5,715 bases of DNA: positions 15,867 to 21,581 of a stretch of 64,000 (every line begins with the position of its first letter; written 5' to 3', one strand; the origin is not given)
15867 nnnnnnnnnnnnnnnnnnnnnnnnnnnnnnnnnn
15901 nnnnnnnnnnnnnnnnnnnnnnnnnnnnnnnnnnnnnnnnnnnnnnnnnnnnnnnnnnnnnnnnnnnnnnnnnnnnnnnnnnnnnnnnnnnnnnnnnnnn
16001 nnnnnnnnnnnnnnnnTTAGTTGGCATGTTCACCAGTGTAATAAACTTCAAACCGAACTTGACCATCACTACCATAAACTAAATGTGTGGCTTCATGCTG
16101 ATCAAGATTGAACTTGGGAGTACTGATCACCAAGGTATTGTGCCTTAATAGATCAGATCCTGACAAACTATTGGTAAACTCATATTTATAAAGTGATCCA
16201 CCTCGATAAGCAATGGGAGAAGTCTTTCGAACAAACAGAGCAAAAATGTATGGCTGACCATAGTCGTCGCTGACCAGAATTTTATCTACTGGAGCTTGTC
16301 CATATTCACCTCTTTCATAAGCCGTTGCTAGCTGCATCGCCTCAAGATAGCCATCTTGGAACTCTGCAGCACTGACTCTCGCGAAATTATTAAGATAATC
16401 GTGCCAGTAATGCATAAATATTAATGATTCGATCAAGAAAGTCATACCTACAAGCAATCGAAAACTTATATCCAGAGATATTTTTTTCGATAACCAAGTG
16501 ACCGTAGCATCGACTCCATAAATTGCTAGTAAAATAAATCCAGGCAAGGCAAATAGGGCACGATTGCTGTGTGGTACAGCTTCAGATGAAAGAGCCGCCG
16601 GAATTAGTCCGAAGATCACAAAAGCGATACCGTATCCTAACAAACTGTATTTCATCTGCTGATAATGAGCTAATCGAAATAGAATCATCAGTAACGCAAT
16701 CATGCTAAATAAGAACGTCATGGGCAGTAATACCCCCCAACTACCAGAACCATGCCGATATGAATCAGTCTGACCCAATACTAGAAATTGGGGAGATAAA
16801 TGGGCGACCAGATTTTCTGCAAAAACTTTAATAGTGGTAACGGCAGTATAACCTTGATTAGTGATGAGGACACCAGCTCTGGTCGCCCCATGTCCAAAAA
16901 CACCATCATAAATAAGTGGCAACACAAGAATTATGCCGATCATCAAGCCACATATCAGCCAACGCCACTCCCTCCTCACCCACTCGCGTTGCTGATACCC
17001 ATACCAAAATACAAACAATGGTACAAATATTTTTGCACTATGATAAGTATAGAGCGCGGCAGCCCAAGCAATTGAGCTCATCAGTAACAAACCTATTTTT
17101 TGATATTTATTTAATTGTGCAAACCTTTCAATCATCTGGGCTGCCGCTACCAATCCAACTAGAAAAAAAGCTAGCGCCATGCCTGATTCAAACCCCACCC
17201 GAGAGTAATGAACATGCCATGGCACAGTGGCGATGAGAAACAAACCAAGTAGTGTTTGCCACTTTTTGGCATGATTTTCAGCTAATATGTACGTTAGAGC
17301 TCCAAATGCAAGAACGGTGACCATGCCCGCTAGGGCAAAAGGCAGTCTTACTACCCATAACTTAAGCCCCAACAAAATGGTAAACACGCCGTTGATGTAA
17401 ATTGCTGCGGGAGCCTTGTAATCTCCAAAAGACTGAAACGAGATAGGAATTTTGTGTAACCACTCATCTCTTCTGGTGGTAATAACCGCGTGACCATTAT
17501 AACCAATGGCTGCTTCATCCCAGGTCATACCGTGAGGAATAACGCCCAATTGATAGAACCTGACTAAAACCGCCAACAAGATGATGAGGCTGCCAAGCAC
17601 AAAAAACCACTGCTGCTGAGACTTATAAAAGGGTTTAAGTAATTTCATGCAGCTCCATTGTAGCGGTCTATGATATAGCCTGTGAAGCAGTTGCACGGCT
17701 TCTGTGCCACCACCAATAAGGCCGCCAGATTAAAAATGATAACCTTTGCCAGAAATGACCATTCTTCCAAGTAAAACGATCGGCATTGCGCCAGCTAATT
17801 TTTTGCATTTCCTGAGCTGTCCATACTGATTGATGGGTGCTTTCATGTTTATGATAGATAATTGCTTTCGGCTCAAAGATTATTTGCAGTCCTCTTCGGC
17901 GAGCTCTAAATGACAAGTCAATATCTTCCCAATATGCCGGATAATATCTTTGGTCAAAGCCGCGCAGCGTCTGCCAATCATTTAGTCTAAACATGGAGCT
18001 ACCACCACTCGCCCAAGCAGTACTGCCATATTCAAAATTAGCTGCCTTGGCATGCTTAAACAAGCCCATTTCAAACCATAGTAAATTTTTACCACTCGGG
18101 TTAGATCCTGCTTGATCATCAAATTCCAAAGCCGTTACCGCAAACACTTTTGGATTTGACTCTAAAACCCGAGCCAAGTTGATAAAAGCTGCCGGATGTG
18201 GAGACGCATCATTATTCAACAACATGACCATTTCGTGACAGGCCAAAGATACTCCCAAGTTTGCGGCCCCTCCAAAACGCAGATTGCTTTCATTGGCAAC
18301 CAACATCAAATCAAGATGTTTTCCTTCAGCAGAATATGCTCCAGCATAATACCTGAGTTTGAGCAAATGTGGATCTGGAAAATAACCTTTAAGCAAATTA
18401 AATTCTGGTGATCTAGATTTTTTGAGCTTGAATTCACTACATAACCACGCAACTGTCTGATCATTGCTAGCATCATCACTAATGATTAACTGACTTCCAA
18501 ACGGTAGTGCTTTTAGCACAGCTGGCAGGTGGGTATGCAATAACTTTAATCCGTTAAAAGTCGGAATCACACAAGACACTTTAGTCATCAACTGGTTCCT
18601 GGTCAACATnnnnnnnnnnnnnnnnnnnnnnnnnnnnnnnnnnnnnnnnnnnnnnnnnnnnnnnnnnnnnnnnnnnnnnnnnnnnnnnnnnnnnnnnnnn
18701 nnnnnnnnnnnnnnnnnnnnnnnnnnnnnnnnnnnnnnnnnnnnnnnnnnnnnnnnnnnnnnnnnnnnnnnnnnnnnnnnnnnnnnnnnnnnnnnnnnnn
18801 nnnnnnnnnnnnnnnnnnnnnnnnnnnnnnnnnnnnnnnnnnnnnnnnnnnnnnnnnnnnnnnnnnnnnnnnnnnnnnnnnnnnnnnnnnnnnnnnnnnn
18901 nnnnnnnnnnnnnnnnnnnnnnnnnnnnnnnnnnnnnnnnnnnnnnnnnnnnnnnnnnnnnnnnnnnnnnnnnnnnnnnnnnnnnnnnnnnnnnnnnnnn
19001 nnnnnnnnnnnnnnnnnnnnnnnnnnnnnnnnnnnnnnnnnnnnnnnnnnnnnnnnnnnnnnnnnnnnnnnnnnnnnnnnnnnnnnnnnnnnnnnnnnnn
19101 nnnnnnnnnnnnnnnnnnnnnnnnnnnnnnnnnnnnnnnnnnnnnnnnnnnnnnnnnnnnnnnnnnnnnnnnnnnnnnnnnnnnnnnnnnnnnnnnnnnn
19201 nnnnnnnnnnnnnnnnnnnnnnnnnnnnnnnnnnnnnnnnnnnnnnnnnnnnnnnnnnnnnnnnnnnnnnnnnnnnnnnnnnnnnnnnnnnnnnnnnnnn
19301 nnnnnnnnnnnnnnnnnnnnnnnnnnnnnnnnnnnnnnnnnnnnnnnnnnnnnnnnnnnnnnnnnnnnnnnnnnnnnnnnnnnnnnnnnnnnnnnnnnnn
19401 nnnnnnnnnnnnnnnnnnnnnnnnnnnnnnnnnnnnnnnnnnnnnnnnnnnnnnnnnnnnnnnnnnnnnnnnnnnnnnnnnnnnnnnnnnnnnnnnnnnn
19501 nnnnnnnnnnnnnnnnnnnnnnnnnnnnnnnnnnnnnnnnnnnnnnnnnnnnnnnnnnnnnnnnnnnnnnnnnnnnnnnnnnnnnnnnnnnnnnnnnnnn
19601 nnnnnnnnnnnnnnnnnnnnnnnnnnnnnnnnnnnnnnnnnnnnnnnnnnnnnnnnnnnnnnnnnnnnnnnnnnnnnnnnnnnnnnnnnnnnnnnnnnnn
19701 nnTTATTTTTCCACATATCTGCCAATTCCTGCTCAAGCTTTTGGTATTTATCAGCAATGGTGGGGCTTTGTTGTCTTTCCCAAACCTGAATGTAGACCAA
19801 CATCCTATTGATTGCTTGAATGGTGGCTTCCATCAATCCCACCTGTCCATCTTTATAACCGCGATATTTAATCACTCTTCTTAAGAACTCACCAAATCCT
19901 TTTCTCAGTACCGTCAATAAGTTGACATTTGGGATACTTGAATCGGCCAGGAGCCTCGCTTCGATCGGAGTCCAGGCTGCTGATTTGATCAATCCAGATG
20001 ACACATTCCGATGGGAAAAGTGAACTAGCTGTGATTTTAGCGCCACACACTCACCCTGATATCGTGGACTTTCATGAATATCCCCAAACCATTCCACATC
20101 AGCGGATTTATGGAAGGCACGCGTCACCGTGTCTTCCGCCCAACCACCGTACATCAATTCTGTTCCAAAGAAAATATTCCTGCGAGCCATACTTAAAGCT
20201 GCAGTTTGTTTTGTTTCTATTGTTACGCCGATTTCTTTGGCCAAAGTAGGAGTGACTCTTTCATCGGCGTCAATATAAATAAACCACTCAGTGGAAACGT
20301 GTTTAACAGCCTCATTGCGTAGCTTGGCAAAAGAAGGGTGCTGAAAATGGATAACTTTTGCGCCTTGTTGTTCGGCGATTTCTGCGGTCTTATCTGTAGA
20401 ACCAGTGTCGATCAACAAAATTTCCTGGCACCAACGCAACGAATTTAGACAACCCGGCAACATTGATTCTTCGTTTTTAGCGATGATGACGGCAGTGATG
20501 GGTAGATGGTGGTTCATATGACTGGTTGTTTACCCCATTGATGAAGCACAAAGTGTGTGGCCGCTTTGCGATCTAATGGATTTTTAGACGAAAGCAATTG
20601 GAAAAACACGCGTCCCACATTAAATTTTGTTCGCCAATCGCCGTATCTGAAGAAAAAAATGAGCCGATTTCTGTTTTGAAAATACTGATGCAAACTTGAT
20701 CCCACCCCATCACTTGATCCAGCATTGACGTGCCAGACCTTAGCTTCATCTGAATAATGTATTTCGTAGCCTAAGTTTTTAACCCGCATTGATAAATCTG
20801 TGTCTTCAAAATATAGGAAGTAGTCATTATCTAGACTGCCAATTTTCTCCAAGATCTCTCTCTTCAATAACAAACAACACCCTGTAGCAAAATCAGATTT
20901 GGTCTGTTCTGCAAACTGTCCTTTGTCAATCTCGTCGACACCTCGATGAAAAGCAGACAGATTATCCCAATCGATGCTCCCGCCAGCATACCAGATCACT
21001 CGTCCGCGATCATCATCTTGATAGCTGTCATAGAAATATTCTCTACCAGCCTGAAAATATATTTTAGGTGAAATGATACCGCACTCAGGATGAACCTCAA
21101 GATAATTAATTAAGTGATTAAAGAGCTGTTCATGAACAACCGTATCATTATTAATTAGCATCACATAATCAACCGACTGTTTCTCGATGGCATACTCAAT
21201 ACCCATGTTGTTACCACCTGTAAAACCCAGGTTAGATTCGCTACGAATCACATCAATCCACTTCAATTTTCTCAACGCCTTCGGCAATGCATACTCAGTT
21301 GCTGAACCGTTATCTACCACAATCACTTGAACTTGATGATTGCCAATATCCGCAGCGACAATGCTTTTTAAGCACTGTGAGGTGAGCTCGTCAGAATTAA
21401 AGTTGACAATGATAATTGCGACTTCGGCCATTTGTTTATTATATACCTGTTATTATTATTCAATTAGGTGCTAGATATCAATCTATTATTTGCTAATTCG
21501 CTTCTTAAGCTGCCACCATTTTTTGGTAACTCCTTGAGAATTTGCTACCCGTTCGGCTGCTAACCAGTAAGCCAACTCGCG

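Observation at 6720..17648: Family A ArnT/PMT-like GT-C enzymes: a tandem triplication plus two more copies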

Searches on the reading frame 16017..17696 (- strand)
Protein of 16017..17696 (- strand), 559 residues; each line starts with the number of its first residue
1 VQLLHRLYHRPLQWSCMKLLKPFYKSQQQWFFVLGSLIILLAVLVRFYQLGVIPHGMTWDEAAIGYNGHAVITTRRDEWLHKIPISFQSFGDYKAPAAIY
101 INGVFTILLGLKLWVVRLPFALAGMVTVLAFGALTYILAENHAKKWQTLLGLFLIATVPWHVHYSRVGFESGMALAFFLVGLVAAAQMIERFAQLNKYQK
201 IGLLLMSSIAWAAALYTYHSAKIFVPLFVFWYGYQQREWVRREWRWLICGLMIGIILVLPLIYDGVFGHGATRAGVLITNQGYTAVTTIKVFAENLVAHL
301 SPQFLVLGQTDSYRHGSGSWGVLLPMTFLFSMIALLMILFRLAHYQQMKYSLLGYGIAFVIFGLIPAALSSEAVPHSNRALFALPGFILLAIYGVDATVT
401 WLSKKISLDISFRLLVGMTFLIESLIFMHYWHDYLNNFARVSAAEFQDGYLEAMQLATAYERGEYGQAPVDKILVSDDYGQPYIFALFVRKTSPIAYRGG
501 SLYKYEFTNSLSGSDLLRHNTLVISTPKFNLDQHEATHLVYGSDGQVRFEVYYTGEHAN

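Call 5: search_protein_families(library=pfam, proteins=[window:16017-17696:-], max_evalue=0.01)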
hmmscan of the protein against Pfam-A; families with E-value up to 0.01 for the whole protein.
window:16017-17696:- (559 aa): 0 families

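Call 13: search_protein_families(library=ncbifam, proteins=[window:16017-17696:-], max_evalue=0.01)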
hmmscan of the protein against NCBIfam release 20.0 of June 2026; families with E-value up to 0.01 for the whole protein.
window:16017-17696:- (559 aa): 0 families

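Call 21: find_homologous_proteins(query=window:16017-17648:-, max_evalue=0.00001)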
Query window:16017-17648:- (543 aa): 553 proteins with E <= 0.00001 among 8000 candidates; the best 120 are listed.
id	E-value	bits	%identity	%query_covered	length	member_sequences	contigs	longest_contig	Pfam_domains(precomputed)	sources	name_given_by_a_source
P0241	0.0e+0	1218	100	100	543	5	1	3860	-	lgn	-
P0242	3.4e-240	817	68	100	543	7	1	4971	PF13231.13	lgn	-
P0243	1.1e-208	713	59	95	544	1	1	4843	PF13231.13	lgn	-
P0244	1.5e-150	521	49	96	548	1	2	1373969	-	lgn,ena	-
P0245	1.3e-148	515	45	97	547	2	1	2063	PF13231.13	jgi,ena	-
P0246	4.7e-148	513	47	99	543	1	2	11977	-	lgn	-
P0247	2.2e-147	511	46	98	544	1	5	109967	-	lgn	-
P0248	3.1e-147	510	49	94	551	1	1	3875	-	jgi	jgi:4-amino-4-deoxy-L-arabinose transferase-like glycosyltransferase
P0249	5.4e-147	509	47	96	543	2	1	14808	-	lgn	-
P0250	1.1e-142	495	48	93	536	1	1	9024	PF13231.13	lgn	-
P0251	1.4e-142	495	46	96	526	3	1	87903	-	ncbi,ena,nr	ncbi:MAG: hypothetical protein COY81_00135 [Candidatus Pacebacteria bacterium CG_4_10_14_0_8_um_filt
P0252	2.4e-141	491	44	97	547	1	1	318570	PF13231.13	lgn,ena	-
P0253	1.9e-140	488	46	99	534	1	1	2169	-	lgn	-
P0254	9.9e-140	485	46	97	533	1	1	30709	PF13231.13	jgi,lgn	jgi:4-amino-4-deoxy-L-arabinose transferase-like glycosyltransferase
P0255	3.0e-139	484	46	96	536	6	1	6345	-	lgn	-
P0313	1.6e-130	455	45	100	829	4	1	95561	PF13641.13,PF00535.33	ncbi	-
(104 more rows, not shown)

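Call 61: find_encoding_contigs(protein=P0313, flank=10000, max_places=1)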
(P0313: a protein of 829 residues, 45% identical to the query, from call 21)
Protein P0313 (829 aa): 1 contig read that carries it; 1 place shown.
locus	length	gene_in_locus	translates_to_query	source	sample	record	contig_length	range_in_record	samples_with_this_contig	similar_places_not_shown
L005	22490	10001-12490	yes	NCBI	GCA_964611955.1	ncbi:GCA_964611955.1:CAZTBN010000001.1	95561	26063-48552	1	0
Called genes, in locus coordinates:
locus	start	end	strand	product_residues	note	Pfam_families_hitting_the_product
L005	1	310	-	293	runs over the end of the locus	PF01073:3Beta_HSD, PF01370:Epimerase, PF04321:RmlD_sub_bind, PF13460:NAD_binding_10 (weak), PF02719:Polysacc_synt_2 (weak), PF16363:GDP_Man_Dehyd, PF07993:NAD_binding_4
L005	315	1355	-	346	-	PF01073:3Beta_HSD, PF01370:Epimerase, PF02719:Polysacc_synt_2, PF04321:RmlD_sub_bind, PF07993:NAD_binding_4, PF16363:GDP_Man_Dehyd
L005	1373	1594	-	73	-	-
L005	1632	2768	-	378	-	PF03816:LytR_cpsA_psr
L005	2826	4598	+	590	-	PF10131:PTPS_related (weak), PF13231:PMT_2 (weak)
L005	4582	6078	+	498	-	PF01943:Polysacc_synt, PF13440:Polysacc_synt_3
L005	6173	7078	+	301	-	PF00535:Glycos_transf_2, PF13641:Glyco_tranf_2_3 (faint)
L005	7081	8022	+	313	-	PF00535:Glycos_transf_2, PF13641:Glyco_tranf_2_3, PF13632:Glyco_trans_2_3 (weak)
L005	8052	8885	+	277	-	PF00535:Glycos_transf_2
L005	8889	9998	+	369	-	PF00534:Glycos_transf_1, PF13692:Glyco_trans_1_4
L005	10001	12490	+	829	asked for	PF00535:Glycos_transf_2, PF13641:Glyco_tranf_2_3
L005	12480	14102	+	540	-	-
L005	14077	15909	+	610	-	PF03485:Arg_tRNA_synt_N, PF00750:tRNA-synt_1d, PF05746:DALR_1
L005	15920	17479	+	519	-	-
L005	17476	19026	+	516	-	PF13231:PMT_2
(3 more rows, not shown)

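Call 65: find_related_loci(query=A4, collection=genome_contigs, flank=10000)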
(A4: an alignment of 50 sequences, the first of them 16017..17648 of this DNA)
Query A4 (543 aa) in genome_contigs; peptide patterns used: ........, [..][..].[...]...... (x = any residue, [..] = any of these).
184 stretches matched a pattern; 164 encode a relative of the query (tblastn E <= 1e-3); the best 80 are kept; 80 distinct loci.
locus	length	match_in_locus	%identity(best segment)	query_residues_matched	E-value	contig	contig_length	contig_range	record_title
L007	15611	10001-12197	67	1-543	0e+0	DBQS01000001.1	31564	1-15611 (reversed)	MAG TPA_asm: Patescibacteria group bacterium UBA1388 UBA1388_contig_8909, whole genome shotgun sequence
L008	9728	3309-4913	45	10-542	3e-141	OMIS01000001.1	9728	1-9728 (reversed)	bacterium isolate AM_0466 genome assembly, contig: AM_0466_1, whole genome shotgun sequence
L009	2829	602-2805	46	11-536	3e-148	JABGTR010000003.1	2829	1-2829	MAG: Candidatus Paceibacterota bacterium isolate SI034_bin135 k141_1107267, whole genome shotgun sequence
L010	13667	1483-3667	45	3-542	5e-141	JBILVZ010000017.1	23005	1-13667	MAG: Methylococcaceae bacterium isolate ME2018-08-25_3300042355_group8_bin66 Rohwer_bin1527_scaffold_529_c1, whole genom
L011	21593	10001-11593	45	11-541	5e-140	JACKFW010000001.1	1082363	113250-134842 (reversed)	MAG: Pseudomonadales bacterium isolate HK-STAS-PATE-15 HK-STAS-PATE-15_1, whole genome shotgun sequence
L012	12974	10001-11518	46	8-536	4e-137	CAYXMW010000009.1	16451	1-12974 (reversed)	MAG TPA_asm: uncultured Pseudomonadales bacterium isolate SRP191223_co1_89 genome assembly, contig: NODE_3518_length_164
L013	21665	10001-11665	46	1-541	9e-137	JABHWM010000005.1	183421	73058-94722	MAG: Candidatus Paceibacterota bacterium isolate SI047_bin131 k141_258894, whole genome shotgun sequence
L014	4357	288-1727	46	29-536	3e-139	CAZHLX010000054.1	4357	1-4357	MAG TPA_asm: uncultured Pseudomonadales bacterium isolate SRP167671_co2_247 genome assembly, contig: NODE_22507_length_4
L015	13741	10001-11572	45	2-536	1e-135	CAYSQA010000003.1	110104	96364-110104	MAG TPA_asm: uncultured Pseudomonadales bacterium isolate SRP170004_co1_586 genome assembly, contig: NODE_190_length_110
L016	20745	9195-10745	44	11-536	8e-136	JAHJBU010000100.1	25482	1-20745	MAG: Patescibacteria group bacterium isolate Modern_marine.mb.272 Modern_marine.mb.272_k141_2461865, whole genome shotgu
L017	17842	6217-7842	43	9-538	2e-135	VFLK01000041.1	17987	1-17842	MAG: Candidatus Paceibacterota bacterium isolate Bin_61_66 c_000001205471, whole genome shotgun sequence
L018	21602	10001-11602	44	1-536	2e-134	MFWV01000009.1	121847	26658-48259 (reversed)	MAG: Candidatus Pacebacteria bacterium RIFOXYA1_FULL_38_18 rifoxya1_full_scaffold_40, whole genome shotgun sequence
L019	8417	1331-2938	45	7-543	2e-134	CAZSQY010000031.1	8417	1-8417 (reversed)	MAG TPA_asm: uncultured Pseudomonadales bacterium isolate SRP319275_co2_305 genome assembly, contig: NODE_8808_length_84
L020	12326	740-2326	43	4-536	6e-134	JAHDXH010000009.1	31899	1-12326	MAG: Patescibacteria group bacterium isolate PAT3 NODE_2272_length_31899_cov_6.056306, whole genome shotgun sequence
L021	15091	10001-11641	45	10-536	2e-133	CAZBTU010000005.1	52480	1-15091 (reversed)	MAG TPA_asm: uncultured Pseudomonadales bacterium isolate SRP286056_co2_100 genome assembly, contig: NODE_699_length_524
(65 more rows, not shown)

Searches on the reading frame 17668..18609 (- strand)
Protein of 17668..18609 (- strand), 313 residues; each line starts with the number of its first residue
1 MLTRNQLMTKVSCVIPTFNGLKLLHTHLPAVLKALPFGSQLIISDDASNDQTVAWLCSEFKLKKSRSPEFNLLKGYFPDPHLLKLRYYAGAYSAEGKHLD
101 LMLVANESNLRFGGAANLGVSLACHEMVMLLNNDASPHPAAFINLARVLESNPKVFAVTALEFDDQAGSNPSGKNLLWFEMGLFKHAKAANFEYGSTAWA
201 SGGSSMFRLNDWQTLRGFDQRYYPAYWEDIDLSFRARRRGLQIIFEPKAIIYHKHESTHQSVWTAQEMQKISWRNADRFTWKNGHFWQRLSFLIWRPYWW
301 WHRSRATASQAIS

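Call 6: search_protein_families(library=pfam, proteins=[window:17668-18609:-], max_evalue=0.001)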
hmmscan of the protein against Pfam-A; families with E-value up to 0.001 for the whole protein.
window:17668-18609:- (313 aa): 3 families
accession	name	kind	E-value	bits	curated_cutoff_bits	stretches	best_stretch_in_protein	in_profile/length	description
PF00535.33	Glycos_transf_2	-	1.1e-10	42.2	23.3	1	101-208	55-160/168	Glycosyl transferase family 2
PF13632.12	Glyco_trans_2_3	-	2.2e-09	37.9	27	1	128-299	2-165/198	Glycosyl transferase family group 2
PF13641.12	Glyco_tranf_2_3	-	2.8e-09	37.8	27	1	118-271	80-225/230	Glycosyltransferase like family 2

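Call 49: search_solved_structures(query=window:17668-18609:-, max_evalue=0.001)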
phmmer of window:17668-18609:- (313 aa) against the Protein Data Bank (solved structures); distinct sequences matched with E-value up to 0.001: 0.

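Call 52: search_protein_families(library=ncbifam, proteins=[window:17668-18609:-], max_evalue=0.001)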
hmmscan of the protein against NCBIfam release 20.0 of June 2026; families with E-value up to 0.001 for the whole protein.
window:17668-18609:- (313 aa): 6 families
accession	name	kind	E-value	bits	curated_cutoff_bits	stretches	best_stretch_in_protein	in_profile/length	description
NF041875.1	EPS_EpsD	equivalog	1.6e-13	50.8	370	1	114-266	69-219/325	exopolysaccharide biosynthesis glycosyltransferase EpsD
TIGR03965.1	mycofact_glyco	equivalog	4.7e-10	38.9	280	1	113-259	143-286/467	mycofactocin biosynthesis glycosyltransferase MftF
TIGR03937.1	PgaC_IcaA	equivalog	3.7e-08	32.8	422.3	1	99-264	100-261/407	poly-beta-1,6-N-acetyl-D-glucosamine synthase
TIGR04283.1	glyco_like_mftF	equivalog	4.4e-08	33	182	0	11-58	1-48/221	TIGR04283 family arsenosugar biosynthesis glycosyltransferase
NF038299.1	EPS_HpsN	equivalog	6.1e-05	22.1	425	0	206-259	171-226/317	hormogonium polysaccharide biosynthesis glycosyltransferase HpsN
NF050050.1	ProtGlycPglI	equivalog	0.00014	21.3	500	1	8-65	1-57/306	GalNAc(5)-diNAcBac-PP-undecaprenol beta-1,3-glucosyltransferase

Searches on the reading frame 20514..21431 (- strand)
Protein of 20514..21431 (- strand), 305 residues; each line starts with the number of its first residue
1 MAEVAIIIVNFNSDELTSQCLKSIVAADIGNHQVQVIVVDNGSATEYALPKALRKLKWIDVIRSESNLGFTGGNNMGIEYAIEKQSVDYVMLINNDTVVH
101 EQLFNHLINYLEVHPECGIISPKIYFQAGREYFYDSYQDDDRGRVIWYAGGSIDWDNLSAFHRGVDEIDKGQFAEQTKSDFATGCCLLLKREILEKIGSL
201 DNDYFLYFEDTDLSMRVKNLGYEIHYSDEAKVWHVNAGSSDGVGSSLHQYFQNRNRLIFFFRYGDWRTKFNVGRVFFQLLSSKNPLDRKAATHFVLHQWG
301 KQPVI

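Call 6: search_protein_families(library=pfam, proteins=[window:20514-21431:-], max_evalue=0.001)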
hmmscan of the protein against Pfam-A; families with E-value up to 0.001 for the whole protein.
window:20514-21431:- (305 aa): 3 families
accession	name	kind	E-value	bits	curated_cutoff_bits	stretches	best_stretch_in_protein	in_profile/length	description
PF13641.12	Glyco_tranf_2_3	-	1.9e-21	77.6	27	1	4-256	3-226/230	Glycosyltransferase like family 2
PF00535.33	Glycos_transf_2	-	5.1e-17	62.7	23.3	1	6-198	2-168/168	Glycosyl transferase family 2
PF13632.12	Glyco_trans_2_3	-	2.1e-10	41.2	27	1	89-249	1-135/198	Glycosyl transferase family group 2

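Call 52: search_protein_families(library=ncbifam, proteins=[window:20514-21431:-], max_evalue=0.001)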
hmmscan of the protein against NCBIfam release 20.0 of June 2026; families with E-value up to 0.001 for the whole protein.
window:20514-21431:- (305 aa): 12 families
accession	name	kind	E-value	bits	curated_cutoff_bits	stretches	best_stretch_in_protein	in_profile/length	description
TIGR01556.1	rhamnosyltran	subfamily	3.7e-24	85.4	200.55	2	21-132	10-120/281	rhamnosyltransferase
TIGR03965.1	mycofact_glyco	equivalog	9.1e-15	54.5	280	2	2-124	74-191/467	mycofactocin biosynthesis glycosyltransferase MftF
TIGR03937.1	PgaC_IcaA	equivalog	2.5e-13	49.8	422.3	1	3-120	46-159/407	poly-beta-1,6-N-acetyl-D-glucosamine synthase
NF041875.1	EPS_EpsD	equivalog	9e-12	45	370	2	5-107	2-100/325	exopolysaccharide biosynthesis glycosyltransferase EpsD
NF038299.1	EPS_HpsN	equivalog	4.6e-09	35.7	425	1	3-237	2-223/317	hormogonium polysaccharide biosynthesis glycosyltransferase HpsN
TIGR03111.1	glyc2_xrt_Gpos1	hypoth_equivalog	1.1e-06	27.8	363.95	1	3-118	50-163/439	TIGR03111 family XrtG-associated glycosyltransferase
TIGR04242.1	nodulat_NodC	equivalog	4.2e-06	26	550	1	3-111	49-156/395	chitooligosaccharide synthase NodC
NF007482.0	PRK10073.1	equivalog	1.4e-05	24.2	423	1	3-109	7-108/334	glycosyltransferase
NF050113.1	gal_furan_GlfT1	equivalog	3.5e-05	23.3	330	1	5-109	2-103/290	galactofuranosyltransferase GlfT1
TIGR03469.1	HpnB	hypoth_equivalog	0.00013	21.1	379.25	0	178-227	207-256/386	hopene-associated glycosyltransferase HpnB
NF038302.1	EPS_HpsE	equivalog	0.00036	19.6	300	0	4-125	3-125/307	hormogonium polysaccharide biosynthesis glycosyltransferase HpsE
NF045692.1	OglycostaseCruG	equivalog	0.00047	19.2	600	0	175-236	196-257/386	2'-O-glycosyltransferase CruG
